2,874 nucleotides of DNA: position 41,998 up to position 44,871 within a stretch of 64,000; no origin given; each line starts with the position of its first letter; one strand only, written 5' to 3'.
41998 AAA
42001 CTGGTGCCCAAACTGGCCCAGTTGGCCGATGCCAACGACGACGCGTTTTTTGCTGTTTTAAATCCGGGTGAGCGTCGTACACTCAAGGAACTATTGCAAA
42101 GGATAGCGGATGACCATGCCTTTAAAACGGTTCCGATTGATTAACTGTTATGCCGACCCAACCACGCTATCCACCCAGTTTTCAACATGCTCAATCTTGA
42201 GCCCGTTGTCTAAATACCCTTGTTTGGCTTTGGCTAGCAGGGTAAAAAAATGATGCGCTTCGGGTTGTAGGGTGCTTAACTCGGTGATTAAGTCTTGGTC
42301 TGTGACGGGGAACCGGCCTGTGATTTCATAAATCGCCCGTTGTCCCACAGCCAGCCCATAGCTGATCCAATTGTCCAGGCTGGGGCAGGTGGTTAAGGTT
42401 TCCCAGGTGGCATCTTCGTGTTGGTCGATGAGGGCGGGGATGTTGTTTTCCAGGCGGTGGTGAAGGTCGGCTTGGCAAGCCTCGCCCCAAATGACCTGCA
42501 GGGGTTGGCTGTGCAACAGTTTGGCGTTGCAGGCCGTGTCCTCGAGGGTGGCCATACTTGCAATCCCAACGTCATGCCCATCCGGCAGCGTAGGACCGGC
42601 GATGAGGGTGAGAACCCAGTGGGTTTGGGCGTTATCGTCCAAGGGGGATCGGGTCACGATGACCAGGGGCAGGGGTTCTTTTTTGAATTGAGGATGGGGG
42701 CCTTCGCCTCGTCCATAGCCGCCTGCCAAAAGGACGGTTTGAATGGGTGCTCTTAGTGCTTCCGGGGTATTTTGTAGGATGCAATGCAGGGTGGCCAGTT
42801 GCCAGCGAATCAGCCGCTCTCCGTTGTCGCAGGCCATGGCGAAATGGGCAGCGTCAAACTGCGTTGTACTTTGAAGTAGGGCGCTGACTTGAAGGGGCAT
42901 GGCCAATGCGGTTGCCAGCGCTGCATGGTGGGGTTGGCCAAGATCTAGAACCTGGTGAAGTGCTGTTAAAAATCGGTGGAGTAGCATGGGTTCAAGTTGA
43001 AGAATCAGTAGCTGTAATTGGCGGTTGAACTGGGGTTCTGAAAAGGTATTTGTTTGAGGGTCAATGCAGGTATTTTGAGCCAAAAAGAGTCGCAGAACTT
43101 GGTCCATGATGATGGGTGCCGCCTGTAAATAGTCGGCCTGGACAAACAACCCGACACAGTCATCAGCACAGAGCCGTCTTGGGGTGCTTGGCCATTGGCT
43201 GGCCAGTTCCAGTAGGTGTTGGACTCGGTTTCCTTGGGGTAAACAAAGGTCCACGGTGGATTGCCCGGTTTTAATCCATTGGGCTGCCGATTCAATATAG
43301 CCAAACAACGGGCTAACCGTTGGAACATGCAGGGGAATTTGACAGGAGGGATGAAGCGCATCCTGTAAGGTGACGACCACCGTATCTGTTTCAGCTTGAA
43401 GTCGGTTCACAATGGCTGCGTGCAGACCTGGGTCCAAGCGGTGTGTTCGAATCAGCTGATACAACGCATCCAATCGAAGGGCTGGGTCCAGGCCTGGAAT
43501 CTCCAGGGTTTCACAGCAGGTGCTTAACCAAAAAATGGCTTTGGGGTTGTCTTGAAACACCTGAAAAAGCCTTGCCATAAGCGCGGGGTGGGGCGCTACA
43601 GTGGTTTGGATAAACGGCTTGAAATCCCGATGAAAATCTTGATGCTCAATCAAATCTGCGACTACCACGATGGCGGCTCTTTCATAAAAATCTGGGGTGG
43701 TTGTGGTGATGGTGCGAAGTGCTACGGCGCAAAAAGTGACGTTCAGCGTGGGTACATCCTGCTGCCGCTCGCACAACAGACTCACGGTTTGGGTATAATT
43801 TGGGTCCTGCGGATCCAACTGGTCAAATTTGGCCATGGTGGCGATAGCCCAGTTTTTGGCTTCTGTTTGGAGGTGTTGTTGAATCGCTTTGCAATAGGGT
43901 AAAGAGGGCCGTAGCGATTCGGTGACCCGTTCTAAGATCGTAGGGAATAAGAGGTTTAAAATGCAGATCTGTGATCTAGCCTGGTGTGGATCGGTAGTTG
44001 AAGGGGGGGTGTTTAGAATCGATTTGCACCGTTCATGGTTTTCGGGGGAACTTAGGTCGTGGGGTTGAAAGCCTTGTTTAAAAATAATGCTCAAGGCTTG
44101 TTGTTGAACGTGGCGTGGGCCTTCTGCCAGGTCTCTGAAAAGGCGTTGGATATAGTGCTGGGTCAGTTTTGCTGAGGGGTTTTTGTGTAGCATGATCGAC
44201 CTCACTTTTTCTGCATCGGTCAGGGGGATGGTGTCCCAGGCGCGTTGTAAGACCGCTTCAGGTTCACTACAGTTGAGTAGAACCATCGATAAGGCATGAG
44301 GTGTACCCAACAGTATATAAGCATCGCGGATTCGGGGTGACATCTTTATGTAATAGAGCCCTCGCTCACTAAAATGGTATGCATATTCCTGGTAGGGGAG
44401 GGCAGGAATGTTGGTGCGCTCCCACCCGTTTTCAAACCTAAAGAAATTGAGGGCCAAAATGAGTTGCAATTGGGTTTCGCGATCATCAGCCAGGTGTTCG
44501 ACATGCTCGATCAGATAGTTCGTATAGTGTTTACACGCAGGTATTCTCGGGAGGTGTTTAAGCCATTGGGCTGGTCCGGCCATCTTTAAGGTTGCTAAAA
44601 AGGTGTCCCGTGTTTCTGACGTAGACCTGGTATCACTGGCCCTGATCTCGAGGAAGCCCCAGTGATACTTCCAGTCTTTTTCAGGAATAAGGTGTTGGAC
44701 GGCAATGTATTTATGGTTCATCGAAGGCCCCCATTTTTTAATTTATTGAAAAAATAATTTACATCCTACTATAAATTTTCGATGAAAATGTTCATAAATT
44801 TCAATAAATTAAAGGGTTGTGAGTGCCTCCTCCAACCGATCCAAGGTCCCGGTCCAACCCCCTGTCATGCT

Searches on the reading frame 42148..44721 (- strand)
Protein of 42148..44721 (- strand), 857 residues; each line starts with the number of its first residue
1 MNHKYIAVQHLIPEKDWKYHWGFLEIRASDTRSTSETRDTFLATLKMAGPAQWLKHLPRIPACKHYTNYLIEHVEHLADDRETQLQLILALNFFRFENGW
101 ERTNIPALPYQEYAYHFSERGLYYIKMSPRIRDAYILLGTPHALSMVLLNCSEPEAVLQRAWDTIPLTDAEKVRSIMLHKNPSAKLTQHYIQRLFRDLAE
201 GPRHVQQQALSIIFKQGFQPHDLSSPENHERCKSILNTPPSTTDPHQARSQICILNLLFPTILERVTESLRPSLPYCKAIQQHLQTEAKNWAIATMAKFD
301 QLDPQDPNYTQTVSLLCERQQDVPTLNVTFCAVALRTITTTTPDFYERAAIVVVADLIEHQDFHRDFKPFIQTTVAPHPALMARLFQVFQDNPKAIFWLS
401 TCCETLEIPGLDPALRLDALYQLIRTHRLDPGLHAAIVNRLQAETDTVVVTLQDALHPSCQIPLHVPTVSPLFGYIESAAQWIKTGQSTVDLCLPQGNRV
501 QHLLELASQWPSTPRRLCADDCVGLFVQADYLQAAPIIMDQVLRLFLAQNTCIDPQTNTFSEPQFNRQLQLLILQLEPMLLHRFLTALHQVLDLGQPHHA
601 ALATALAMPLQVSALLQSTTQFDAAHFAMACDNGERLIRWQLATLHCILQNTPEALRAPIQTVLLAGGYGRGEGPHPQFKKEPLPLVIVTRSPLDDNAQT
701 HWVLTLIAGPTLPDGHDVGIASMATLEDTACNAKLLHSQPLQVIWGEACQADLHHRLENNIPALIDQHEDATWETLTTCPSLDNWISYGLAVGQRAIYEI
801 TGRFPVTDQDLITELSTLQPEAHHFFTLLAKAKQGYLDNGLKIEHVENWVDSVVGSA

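Call 3: search_protein_families(library=pfam, proteins=[window:42148-44721:-], max_evalue=10)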
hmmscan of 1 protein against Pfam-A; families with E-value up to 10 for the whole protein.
window:42148-44721:- (857 aa): 1 family
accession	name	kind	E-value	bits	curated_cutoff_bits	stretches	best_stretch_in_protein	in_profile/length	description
PF15036.11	IL34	-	0.16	12.5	27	1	155-206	60-110/158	Interleukin 34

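Call 4: search_protein_families(library=ncbifam, proteins=[window:42148-44721:-], max_evalue=10)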
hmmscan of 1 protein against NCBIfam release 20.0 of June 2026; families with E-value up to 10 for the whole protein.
window:42148-44721:- (857 aa): 0 families

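Call 6: find_homologous_proteins(query=window:42148-44721:-, max_evalue=0.001)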
Query window:42148-44721:- (857 aa): 1 proteins with E <= 0.001 among 8000 candidates.
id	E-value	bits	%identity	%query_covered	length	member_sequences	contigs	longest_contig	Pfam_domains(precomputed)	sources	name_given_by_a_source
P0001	0.0e+0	1993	100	100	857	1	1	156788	-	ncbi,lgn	ncbi:MAG: hypothetical protein AB7F28_07380 [Candidatus Margulisiibacteriota bacterium]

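Call 7: search_solved_structures(query=window:42148-44721:-, max_evalue=10)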
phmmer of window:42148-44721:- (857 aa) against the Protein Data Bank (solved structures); distinct sequences matched with E-value up to 10: 4.
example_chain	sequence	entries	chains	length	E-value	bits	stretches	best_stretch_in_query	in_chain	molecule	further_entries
1o5e_H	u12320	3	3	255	0.53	11.7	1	632-750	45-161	Serine protease hepsin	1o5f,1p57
8urq_A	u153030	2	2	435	1.1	10.7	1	194-265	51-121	Meiosis-specific protein SPO11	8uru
1z8g_A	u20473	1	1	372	1.2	10.5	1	632-750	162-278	Serine protease hepsin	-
3t2n_A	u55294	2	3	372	1.2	10.5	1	632-750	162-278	Serine protease hepsin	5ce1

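Call 9: search_protein_families(library=padloc, proteins=[window:42148-44721:-], max_evalue=10)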
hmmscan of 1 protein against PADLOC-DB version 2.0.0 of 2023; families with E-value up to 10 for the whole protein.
window:42148-44721:- (857 aa): 0 families

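Call 10: find_encoding_contigs(protein=P0001, flank=10000)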
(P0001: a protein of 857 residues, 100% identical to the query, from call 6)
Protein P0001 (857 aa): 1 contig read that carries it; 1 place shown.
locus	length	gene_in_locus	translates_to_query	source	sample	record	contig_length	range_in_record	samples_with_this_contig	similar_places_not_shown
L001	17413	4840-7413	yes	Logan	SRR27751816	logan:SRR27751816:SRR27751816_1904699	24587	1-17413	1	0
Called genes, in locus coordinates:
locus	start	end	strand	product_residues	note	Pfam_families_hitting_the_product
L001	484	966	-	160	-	PF20140:DUF6530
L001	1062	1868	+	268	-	PF01370:Epimerase, PF08338:DUF1731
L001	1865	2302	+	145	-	PF03013:Pyr_excise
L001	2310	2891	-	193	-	PF08818:DUF1801, PF13376:OmdA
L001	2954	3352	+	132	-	PF13650:Asp_protease_2 (weak), PF13975:gag-asp_proteas (weak)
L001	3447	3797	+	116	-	PF12840:HTH_20, PF01022:HTH_5, PF01047:MarR (weak), PF12802:MarR_2 (weak), PF13601:HTH_34 (weak)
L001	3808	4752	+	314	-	PF10604:Polyketide_cyc2 (weak), PF08327:AHSA1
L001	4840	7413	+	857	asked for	-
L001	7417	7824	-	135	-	PF12802:MarR_2, PF01047:MarR (weak), PF13463:HTH_27 (weak)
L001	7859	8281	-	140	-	PF07166:DUF1398 (weak)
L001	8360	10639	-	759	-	PF08267:Meth_synt_1, PF01717:Meth_synt_2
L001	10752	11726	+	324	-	PF00126:HTH_1, PF03466:LysR_substrate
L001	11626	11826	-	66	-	-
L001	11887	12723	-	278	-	PF01145:Band_7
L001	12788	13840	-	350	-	PF00491:Arginase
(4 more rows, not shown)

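Call 16: search_protein_families(library=phrogs, proteins=[window:42148-44721:-], max_evalue=10)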
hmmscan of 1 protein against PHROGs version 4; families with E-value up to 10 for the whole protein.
window:42148-44721:- (857 aa): 0 families

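Call 23: search_protein_representatives(protein=window:42148-44721:-)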
Query: 857 residues. Proteins with E-value up to 0.001 (for the whole library): 1; up to 1e-10: 1; up to 1e-30: 1. The best 1 are listed.
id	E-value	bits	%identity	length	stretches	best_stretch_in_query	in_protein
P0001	0.0e+00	1993.1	100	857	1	1-857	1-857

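Call 38: predict_structure(protein=window:42148-44721:-)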
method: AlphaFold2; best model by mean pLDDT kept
length: 857 residues; sequences in the alignment: 1
mean_pLDDT: 43.3   pTM: 0.26
mean pLDDT of the five models: 43.3, 36.5, 31.5, 29.7, 28.4
residues with pLDDT >= 90: 0; 70-90: 13; 50-70: 163; < 50: 681
segments of 3 or more residues with pLDDT < 50: 1-13, 22-33, 102-154, 180-184, 201-203, 205-207, 213-353, 361-363, 404-411, 421-439, 441-580, 589-793, 795-806, 808-818, 820-822, 831-857
pLDDT, mean of each block of 10 residues (from residue 1): 29 50 45 54 67 61 64 74 57 57 43 37 39 40 44 50 56 53 52 55 49 43 41 41 37 38 39 35 42 40 40 38 38 41 48 49 50 56 56 56 47 50 43 43 40 33 35 36 38 40 39 35 38 39 44 40 46 44 49 42 41 33 34 41 43 37 34 34 37 35 34 30 28 25 27 38 42 39 43 46 46 48 50 45 45 40
secondary structure, 60 per line:
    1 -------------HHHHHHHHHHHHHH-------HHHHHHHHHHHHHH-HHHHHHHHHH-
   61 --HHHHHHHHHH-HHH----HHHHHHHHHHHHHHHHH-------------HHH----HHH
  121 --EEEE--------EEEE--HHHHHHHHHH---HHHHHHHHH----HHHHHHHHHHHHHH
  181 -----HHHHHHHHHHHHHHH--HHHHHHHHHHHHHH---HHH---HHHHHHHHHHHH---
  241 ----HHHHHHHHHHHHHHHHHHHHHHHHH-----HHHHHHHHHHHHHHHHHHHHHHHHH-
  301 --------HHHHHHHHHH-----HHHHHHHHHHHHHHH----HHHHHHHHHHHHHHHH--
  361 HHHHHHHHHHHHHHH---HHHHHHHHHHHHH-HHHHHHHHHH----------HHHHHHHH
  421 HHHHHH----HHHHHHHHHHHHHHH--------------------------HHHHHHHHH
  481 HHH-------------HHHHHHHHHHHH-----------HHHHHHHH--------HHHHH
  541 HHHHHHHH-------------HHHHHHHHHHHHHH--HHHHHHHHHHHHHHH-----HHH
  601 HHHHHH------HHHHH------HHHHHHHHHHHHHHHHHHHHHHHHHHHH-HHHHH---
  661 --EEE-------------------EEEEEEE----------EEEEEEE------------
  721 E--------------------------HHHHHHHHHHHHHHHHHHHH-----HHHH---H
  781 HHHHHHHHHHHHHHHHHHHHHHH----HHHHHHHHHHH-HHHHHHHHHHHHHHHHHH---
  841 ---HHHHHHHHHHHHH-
elements in order (helices of 4 or more, strands of 3 or more residues): H14-27 H35-48 H50-59 H63-72 H81-97 E123-126 E135-138 H141-150 H154-162 H167-180 H186-200 H203-216 H226-237 H245-269 H275-299 H309-318 H324-338 H343-358 H361-375 H379-391 H393-402 H413-426 H431-445 H472-483 H497-508 H520-527 H536-548 H562-575 H578-592 H598-606 H613-617 H624-651 H653-657 E663-665 E685-691 E702-708 H748-767 H773-776 H780-803 H808-818 H820-837 H844-856

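Call 42: search_dna_similar(query=window:42148-44721:-, collection=plasmids, mode=protein, max_evalue=1)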
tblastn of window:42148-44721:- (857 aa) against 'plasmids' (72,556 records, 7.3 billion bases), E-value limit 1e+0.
No match.

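Call 74: search_dna_similar(query=window:42148-44721:-, collection=phages, mode=protein, max_evalue=1)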
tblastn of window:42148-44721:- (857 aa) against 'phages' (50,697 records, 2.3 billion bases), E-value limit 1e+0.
No match.

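Call 99: find_related_loci(query=window:42148-44721:-, collection=viral_contigs, flank=3000)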
Query window:42148-44721:- (857 aa) in viral_contigs; peptide patterns used: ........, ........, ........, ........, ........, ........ (x = any residue, [..] = any of these).
No stretch of DNA in the collection matches any of the patterns.

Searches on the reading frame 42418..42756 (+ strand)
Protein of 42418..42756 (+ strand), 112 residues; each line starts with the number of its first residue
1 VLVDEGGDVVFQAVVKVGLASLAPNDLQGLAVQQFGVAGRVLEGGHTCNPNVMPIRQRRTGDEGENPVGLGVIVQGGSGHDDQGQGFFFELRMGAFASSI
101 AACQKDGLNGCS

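Call 109: search_protein_families(library=pfam, proteins=[window:42418-42756:+], max_evalue=1)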
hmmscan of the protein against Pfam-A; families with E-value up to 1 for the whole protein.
window:42418-42756:+ (112 aa): 0 families

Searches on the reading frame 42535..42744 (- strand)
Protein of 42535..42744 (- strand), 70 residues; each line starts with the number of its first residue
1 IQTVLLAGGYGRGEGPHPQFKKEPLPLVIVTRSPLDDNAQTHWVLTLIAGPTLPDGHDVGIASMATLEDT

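Call 45: find_related_loci(query=A2, collection=metagenome_contigs, flank=4000)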
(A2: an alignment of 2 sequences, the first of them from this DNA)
Query A2 (70 aa) in metagenome_contigs; peptide patterns used: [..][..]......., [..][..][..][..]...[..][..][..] (x = any residue, [..] = any of these).
600 stretches matched a pattern, but none encodes a relative of the query by tblastn (E <= 1e-3).

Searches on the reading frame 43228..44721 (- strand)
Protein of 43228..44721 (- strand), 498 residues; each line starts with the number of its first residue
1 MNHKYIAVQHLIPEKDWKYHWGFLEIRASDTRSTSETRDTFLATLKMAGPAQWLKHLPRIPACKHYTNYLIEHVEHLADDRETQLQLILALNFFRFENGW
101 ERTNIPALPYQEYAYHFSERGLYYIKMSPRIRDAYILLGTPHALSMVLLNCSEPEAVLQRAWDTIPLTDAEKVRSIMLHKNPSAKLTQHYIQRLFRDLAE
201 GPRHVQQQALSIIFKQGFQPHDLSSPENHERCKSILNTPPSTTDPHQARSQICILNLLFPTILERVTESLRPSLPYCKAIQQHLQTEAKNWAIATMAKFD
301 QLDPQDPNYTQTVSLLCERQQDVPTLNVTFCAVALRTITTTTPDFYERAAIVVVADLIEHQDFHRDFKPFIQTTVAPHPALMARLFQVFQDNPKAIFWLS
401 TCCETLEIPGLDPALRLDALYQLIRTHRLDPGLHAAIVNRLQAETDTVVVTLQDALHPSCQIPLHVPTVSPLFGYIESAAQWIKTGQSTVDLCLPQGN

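Call 15: search_protein_families(library=pfam, proteins=[window:43228-44721:-], max_evalue=10)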
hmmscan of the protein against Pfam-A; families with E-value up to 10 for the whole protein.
window:43228-44721:- (498 aa): 1 family
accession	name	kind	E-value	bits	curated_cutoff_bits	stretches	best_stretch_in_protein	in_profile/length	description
PF15036.11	IL34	-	0.061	13.9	27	1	155-206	60-110/158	Interleukin 34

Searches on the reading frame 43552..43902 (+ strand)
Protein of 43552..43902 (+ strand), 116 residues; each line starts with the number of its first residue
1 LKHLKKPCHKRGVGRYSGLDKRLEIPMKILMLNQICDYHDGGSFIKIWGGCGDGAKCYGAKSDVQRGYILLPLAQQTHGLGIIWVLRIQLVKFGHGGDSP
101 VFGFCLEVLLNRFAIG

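Call 109: search_protein_families(library=pfam, proteins=[window:43552-43902:+], max_evalue=1)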
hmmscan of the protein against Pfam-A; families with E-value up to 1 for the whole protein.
window:43552-43902:+ (116 aa): 1 family
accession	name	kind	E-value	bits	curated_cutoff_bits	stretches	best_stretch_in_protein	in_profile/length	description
PF08087.16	Toxin_18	-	0.13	12.7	24.3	1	96-106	19-29/31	Conotoxin O-superfamily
